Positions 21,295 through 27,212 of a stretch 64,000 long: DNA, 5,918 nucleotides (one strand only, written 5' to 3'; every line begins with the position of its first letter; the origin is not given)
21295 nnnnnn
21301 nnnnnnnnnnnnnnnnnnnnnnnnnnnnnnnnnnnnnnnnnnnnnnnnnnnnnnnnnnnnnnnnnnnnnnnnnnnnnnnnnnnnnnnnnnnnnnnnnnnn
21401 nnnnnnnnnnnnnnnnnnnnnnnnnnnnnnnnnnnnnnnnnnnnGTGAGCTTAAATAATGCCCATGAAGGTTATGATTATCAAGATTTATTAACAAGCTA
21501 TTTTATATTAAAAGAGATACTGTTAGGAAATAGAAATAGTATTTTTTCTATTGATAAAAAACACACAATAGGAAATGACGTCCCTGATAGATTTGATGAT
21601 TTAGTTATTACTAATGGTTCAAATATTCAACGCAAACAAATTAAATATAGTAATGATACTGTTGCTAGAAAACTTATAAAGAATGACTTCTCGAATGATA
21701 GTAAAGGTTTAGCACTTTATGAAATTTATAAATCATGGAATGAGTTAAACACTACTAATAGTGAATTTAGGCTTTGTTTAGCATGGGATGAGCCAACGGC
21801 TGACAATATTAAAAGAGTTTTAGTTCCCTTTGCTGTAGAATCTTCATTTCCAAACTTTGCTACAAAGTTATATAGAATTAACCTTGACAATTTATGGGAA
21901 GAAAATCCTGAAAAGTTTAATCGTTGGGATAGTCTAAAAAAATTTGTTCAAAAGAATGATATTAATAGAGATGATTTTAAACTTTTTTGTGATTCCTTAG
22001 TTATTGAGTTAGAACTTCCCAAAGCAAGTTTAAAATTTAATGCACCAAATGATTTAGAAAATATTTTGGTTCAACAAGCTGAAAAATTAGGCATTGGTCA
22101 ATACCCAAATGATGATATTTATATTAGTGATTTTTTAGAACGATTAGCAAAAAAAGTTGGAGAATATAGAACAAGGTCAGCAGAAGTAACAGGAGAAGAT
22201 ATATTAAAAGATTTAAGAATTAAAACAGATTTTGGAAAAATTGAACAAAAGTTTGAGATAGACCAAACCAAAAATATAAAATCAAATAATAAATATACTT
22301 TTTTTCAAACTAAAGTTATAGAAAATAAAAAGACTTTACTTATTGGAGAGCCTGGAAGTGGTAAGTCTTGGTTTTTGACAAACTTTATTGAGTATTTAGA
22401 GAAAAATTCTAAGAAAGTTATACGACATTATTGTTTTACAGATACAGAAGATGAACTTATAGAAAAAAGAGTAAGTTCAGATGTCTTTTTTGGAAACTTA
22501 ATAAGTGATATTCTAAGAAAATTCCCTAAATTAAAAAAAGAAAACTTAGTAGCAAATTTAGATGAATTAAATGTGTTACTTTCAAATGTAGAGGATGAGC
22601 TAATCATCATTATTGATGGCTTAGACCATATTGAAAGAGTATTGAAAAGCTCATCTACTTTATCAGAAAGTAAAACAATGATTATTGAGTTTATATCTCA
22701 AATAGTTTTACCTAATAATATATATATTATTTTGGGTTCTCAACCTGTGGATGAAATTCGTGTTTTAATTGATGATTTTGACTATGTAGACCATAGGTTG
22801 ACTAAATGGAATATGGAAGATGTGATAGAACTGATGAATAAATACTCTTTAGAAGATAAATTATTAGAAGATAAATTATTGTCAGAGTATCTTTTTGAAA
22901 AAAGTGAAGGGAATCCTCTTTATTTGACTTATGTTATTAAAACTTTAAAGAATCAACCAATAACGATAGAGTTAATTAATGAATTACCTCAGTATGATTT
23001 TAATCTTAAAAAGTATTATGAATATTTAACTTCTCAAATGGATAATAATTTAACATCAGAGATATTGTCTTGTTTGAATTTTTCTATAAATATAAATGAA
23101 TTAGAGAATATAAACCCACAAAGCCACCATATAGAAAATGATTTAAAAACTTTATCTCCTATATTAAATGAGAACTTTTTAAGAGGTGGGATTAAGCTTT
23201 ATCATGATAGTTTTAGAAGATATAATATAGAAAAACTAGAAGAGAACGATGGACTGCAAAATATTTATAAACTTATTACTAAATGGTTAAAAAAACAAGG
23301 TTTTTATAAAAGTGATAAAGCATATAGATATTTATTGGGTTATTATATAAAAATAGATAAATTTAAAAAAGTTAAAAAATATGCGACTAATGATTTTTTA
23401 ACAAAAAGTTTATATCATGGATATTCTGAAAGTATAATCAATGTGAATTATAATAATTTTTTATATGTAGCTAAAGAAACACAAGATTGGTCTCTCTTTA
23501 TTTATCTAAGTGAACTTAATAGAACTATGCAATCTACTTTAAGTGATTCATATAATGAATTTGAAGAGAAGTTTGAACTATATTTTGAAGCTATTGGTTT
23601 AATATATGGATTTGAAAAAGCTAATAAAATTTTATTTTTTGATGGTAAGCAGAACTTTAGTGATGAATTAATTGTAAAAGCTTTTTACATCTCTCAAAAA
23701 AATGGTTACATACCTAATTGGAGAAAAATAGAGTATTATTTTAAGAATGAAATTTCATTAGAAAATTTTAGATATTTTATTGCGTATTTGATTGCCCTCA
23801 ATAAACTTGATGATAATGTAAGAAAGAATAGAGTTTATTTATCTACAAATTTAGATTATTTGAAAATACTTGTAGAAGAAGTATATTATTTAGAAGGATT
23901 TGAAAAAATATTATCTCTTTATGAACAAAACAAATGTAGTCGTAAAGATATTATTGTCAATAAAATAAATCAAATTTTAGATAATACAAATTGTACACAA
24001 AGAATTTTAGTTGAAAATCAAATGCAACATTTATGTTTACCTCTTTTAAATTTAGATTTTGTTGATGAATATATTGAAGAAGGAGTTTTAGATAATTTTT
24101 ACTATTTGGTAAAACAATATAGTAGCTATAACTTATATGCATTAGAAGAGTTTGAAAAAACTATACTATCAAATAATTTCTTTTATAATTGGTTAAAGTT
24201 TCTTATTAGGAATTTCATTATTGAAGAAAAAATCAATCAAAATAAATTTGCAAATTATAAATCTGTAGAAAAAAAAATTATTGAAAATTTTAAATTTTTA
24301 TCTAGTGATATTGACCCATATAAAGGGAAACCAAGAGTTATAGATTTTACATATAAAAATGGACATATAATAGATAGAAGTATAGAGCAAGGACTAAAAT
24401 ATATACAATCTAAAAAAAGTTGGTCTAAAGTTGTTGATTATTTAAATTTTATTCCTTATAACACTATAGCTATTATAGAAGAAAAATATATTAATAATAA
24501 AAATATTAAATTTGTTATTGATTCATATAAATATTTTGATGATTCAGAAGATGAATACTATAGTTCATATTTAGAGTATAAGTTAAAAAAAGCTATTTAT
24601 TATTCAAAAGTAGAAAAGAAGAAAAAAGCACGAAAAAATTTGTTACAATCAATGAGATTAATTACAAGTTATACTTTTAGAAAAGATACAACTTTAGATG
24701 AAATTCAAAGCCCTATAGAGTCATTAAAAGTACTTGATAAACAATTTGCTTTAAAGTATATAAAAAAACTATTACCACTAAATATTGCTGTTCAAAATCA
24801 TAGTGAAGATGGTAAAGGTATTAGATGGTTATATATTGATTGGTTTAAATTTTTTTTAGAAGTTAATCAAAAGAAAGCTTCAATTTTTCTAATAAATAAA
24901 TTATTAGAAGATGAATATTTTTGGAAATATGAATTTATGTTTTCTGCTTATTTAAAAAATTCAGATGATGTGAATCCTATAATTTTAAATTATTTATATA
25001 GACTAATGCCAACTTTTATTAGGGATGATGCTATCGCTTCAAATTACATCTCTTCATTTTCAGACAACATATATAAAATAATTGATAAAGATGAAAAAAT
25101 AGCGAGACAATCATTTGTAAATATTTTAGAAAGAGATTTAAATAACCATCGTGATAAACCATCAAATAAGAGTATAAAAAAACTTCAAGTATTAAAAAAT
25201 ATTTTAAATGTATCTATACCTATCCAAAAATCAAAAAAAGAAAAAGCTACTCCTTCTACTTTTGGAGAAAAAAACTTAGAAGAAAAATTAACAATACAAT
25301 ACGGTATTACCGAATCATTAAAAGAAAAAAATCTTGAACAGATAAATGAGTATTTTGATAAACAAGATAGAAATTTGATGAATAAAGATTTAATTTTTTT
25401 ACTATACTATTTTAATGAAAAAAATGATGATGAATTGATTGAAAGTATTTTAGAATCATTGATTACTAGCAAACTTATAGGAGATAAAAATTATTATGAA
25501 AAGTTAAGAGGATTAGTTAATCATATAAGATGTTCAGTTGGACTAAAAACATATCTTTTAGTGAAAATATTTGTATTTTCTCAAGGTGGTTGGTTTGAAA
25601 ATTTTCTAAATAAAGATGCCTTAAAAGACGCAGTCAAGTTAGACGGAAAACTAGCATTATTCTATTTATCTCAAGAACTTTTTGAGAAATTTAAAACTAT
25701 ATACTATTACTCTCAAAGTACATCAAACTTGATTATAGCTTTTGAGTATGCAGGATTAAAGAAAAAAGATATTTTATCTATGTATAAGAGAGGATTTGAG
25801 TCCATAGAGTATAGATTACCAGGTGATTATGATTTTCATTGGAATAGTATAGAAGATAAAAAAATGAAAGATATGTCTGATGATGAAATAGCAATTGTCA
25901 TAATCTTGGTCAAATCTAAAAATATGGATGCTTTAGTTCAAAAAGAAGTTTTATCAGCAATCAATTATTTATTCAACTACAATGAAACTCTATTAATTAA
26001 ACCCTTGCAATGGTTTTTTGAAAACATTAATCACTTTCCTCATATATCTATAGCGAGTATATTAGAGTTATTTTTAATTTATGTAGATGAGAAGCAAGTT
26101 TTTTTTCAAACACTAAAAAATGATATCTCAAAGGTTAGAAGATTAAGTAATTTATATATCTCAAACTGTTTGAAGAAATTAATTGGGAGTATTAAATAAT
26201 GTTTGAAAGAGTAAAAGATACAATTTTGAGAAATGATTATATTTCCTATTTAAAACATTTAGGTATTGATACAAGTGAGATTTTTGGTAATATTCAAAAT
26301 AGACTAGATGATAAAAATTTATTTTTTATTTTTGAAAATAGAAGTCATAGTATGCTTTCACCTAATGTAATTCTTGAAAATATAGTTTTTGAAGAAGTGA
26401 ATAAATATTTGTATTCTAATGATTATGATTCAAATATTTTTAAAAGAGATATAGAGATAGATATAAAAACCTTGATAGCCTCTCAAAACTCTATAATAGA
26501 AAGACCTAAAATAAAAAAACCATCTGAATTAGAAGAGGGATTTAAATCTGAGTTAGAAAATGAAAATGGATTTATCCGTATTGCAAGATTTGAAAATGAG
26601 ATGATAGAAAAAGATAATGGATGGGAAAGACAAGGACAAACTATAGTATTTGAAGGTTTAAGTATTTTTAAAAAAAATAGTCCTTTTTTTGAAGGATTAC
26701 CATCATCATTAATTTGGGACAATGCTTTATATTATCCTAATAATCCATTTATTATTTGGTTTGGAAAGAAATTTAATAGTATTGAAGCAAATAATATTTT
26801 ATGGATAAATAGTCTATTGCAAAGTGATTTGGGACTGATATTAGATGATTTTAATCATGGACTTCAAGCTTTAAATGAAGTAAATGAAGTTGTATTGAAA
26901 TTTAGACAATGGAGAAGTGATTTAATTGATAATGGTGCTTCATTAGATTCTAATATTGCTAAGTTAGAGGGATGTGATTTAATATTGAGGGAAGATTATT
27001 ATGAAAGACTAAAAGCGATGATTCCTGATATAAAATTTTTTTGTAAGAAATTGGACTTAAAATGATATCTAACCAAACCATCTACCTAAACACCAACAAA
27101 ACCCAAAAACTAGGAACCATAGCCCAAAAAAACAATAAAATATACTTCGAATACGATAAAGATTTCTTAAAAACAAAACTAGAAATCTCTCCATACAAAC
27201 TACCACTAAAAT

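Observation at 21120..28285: HipB-like HTH, a giant nuclease-STAND NTPase, an orphan and a HipA kinase welded into one overlapping operon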

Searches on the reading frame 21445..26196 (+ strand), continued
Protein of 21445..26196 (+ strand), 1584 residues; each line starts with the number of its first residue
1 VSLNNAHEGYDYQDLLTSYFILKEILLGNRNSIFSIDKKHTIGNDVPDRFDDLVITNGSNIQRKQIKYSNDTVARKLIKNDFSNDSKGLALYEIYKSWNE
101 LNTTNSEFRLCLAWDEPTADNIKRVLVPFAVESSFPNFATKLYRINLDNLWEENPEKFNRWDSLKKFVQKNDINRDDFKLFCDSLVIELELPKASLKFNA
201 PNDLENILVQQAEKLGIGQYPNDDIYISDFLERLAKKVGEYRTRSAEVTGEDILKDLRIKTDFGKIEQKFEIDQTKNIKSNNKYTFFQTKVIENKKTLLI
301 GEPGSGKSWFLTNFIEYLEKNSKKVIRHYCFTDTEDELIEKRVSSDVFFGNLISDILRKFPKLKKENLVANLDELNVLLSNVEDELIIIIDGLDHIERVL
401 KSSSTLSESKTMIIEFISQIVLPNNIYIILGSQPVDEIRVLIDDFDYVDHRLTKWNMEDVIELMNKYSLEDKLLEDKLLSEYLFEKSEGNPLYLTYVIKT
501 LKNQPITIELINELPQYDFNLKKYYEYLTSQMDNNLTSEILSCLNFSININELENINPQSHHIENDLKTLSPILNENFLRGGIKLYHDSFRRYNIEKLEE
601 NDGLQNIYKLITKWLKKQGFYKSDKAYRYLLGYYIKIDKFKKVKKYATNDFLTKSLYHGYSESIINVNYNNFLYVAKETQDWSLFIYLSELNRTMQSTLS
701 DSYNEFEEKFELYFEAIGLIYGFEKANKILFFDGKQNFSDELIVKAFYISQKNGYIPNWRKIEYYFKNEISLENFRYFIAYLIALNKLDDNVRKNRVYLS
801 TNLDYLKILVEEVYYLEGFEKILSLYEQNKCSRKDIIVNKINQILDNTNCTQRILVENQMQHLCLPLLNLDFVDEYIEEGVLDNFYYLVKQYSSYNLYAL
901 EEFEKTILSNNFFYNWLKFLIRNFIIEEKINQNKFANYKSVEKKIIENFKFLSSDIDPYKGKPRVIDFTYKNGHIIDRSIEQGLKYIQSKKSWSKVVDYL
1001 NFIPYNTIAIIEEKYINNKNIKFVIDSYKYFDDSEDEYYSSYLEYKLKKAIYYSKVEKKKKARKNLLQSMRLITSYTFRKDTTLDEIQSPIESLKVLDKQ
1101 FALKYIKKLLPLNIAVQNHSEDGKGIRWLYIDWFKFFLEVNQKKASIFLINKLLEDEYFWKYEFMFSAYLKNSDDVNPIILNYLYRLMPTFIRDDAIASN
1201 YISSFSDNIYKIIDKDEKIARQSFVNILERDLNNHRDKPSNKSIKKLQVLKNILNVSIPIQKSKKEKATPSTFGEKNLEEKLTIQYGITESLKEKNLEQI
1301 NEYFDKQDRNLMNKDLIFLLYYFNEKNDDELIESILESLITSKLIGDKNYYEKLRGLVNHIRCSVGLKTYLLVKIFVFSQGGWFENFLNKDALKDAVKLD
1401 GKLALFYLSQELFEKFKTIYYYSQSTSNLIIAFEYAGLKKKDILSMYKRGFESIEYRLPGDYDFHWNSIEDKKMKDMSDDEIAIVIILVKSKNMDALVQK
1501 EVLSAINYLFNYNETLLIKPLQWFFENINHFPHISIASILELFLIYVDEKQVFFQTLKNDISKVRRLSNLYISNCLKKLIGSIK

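Call 93: search_protein_families(library=padloc, proteins=[L079:13779-14669:+, L079:14662-15585:+, L083:6040-8274:+], max_evalue=0.001)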
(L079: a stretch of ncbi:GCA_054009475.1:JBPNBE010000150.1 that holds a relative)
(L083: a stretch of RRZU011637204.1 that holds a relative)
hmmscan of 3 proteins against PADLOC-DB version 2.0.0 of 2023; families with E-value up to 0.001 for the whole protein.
L079:13779-14669:+ (297 aa): 25 families
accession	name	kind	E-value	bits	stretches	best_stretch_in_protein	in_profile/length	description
PDLC04138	mad6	-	3e-16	57.5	1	23-200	19-192/659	mads_6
PDLC04047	PD-T4-6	-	1.4e-15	55.2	1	58-204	15-154/327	-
PDLC04053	PD-T4-6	-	2.1e-15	55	1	50-204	6-154/311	-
PDLC04042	PD-T4-6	-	3.7e-14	51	1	57-204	13-152/292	-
PDLC04048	PD-T4-6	-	3.7e-14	50.9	1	59-212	16-162/354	-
PDLC04057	PD-T4-6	-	7.9e-14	49.5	1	58-257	13-199/443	-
PDLC04060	PD-T4-6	-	6.7e-12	43.1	1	59-204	14-151/486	-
PDLC04051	PD-T4-6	-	7.2e-09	33.1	1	60-208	39-184/476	-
PDLC03921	MkoA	-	1.1e-08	31.3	1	134-286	285-437/1607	-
PDLC04061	PD-T4-6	-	5.8e-08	30.7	1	57-200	20-159/510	-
PDLC01088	C3a189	-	1.2e-07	28.7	1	61-198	5-133/840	kinase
PDLC04043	PD-T4-6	-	1.8e-07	28.6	1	58-215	20-169/452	-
PDLC03920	MkoA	-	5.6e-07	26.2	1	80-288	31-251/1112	-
PDLC04044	PD-T4-6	-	1.2e-06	25.9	1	61-225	40-203/372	-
PDLC04052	PD-T4-6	-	2.2e-06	25.1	1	59-204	15-156/496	-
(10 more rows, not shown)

L079:14662-15585:+ (308 aa): 0 families

L083:6040-8274:+ (745 aa): 11 families
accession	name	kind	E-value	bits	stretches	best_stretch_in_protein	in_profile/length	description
PDLC04105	HerA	-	1.6e-29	100.9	2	539-730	334-530/576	-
PDLC04106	HerA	-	1.2e-15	55.1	1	592-729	474-622/667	-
PDLC02185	HerA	-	4.4e-15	53.4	2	623-730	441-556/585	-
PDLC04100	HerA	-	1.3e-14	51.8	2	623-733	435-553/580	-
PDLC04104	HerA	-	4.4e-12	43.4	1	544-729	141-330/379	-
PDLC02188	HerA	-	6.6e-12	43.1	1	491-738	278-543/578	-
PDLC04140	mad8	-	2.9e-11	41.5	1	457-726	29-290/314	mads_8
PDLC04102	HerA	-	4.1e-11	39.9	1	605-730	484-614/654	-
PDLC04098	HerA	-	1.1e-10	38.7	1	625-742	524-651/686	-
PDLC04103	HerA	-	5.2e-10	36.3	2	657-738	475-557/579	-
PDLC01055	HerA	-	2.3e-08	31.3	1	607-695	398-483/532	Type III coevolved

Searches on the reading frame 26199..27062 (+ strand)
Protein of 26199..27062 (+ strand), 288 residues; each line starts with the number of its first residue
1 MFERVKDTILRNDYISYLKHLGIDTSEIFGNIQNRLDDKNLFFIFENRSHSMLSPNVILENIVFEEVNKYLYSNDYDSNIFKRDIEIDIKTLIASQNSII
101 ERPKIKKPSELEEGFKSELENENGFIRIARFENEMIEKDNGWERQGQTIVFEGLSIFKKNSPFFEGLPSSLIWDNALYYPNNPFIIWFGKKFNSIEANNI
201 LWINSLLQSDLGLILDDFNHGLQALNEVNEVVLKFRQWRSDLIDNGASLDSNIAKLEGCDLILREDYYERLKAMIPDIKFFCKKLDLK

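Call 3: search_protein_families(library=pfam, proteins=[window:26199-27062:+], max_evalue=0.1)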
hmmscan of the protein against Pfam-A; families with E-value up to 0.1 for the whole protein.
window:26199-27062:+ (288 aa): 0 families

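Call 4: search_protein_families(library=padloc, proteins=[window:26199-27062:+], max_evalue=0.1)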
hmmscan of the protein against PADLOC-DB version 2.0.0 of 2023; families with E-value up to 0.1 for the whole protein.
window:26199-27062:+ (288 aa): 0 families

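Call 5: search_protein_families(library=ncbifam, proteins=[window:26199-27062:+], max_evalue=0.1)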
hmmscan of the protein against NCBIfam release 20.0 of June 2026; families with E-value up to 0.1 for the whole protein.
window:26199-27062:+ (288 aa): 0 families

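Call 49: search_solved_structures(query=A5, max_evalue=1, show_alignments=1)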
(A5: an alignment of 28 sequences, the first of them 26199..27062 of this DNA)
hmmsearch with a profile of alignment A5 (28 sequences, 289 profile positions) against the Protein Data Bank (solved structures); distinct sequences matched with E-value up to 1: 0.

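Call 50: find_homologous_proteins(query=window:26199-27062:+, max_evalue=0.001)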
Query window:26199-27062:+ (288 aa): 150 proteins with E <= 0.001 among 984 candidates; the best 120 are listed.
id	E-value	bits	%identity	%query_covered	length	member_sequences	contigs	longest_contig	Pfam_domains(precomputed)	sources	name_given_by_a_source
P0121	1.7e-186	636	100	100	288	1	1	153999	-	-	-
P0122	8.3e-157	539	86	100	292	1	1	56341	-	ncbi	-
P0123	2.1e-154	531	84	100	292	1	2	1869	-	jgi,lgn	-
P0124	7.4e-154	529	83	100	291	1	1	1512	-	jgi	jgi:hypothetical protein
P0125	1.3e-153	529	84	100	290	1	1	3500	-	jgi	-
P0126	6.2e-146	503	78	100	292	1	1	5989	-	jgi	-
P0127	1.6e-142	492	77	100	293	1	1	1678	-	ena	-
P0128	2.6e-140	485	77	100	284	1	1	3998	-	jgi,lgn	jgi:hypothetical protein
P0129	1.5e-139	482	78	100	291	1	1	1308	-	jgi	jgi:hypothetical protein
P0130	3.2e-138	478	77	100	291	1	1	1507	-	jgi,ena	-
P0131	8.4e-136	470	74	99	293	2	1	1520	-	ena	-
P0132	3.9e-135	468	71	100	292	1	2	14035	-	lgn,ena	-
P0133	6.4e-135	467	74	100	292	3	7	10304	-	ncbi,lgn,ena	-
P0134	1.1e-134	466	72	100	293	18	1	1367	-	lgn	-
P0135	4.4e-134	464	73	100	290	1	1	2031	-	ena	-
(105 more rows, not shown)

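Call 65: predict_structure(alignment_id=A7)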
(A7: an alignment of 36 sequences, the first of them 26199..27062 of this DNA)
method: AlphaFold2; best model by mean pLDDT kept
length: 288 residues; sequences in the alignment: 36
mean_pLDDT: 82.1   pTM: 0.75
mean pLDDT of the five models: 82.1, 77.3, 76.5, 69.3, 66.4
residues with pLDDT >= 90: 104; 70-90: 134; 50-70: 38; < 50: 12
segments of 3 or more residues with pLDDT < 50: 193-196, 246-250
pLDDT, mean of each block of 10 residues (from residue 1): 79 79 89 80 56 60 87 80 70 88 90 89 94 86 81 85 77 80 81 61 92 92 95 93 57 80 97 90 90
secondary structure, 60 per line:
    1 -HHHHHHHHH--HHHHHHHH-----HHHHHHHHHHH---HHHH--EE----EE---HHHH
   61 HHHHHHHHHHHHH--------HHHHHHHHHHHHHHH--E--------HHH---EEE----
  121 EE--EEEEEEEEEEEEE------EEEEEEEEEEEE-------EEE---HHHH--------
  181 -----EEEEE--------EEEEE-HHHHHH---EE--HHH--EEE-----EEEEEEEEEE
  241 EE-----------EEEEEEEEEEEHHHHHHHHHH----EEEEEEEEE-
elements in order: H2-10 H13-20 H26-36 H40-43 H57-73 H82-96 E114-116 E125-137 E144-155 E163-165 H169-172 E186-190 E199-203 H205-210 E223-225 E231-242 E254-264 H265-274 E279-287

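Call 69: fold_search(model_id=the predicted structure, library=pdb)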
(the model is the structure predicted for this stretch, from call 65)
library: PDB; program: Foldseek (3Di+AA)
matches with E <= 10: 318; with E <= 0.001: 2
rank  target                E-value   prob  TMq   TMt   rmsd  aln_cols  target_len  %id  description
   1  8dgc_A                2.8e-04  1.00  0.32  0.06  10.0       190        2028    8  Avs3 bound to phage PhiV-1 terminase (released 2022-08-03)
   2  8dgc_B                6.9e-04  1.00  0.33  0.06  10.5       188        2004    7  Avs3 bound to phage PhiV-1 terminase (released 2022-08-03)
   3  6rap_A                1.4e-02  0.07  0.09  0.12  19.4       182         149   12  Cryo-EM structure of the anti-feeding prophage cap (AFP tube terminating cap) (released 2019-04-17)
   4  6p8t_G                7.4e-02  0.08  0.15  0.15  29.7       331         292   10  Acinetobacter baumannii tRNA synthetase in complex with compound 1 (released 2020-11-18)
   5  7k98_A                8.3e-02  0.06  0.13  0.11  31.0       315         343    8  Preaminoacylation complex of M. tuberculosis PheRS with cognate precursor tRNA and 5'-O-(N-phenylalanyl)sulfamoyl-aden (released 2021-05-12)
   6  7aeb_M                1.1e-01  0.04  0.11  0.12  20.3       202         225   11  Cryo-EM structure of an extracellular contractile injection system in marine bacterium Algoriphagus machipongonensis,  (released 2022-02-16)
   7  8s9v_A                1.4e-01  0.03  0.11  0.05  24.6       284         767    9  CRISPR-Cas type III-D effector complex bound to a self-target RNA in the pre-cleavage state (released 2024-04-24)
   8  9qgl_7A               1.7e-01  0.03  0.09  0.11  19.9       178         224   11  Cryo-EM structure of the PlPVC1 baseplate, 6-fold symmetrized (C6), in extended state (released 2025-10-29)
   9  8env_I                2.5e-01  0.02  0.10  0.15  19.6       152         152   10  In situ cryo-EM structure of Pseudomonas phage E217 tail baseplate in C6 map (released 2023-07-26)
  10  7b5h_AK               2.6e-01  0.02  0.09  0.10  20.2       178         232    9  Cryo-EM structure of the contractile injection system base plate from Anabaena PCC7120 (released 2022-02-23)
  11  6oz5_A                3.0e-01  0.06  0.12  0.14  15.5       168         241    8  Escherichia coli tRNA synthetase in complex with compound 3 (released 2020-11-18)
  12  6p8t_C                3.0e-01  0.06  0.16  0.15  32.9       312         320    9  Acinetobacter baumannii tRNA synthetase in complex with compound 1 (released 2020-11-18)
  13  6p8t_H                3.0e-01  0.05  0.16  0.14  32.5       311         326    8  Acinetobacter baumannii tRNA synthetase in complex with compound 1 (released 2020-11-18)
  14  6rao_G                3.0e-01  0.03  0.10  0.12  21.4       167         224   10  Cryo-EM structure of the anti-feeding prophage (AFP) baseplate, 6-fold symmetrised (released 2019-04-17)
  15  1eiy_A                3.0e-01  0.02  0.11  0.09  32.8       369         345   10  THE CRYSTAL STRUCTURE OF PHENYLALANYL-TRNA SYNTHETASE FROM THERMUS THERMOPHILUS COMPLEXED WITH COGNATE TRNAPHE (released 2000-03-06)
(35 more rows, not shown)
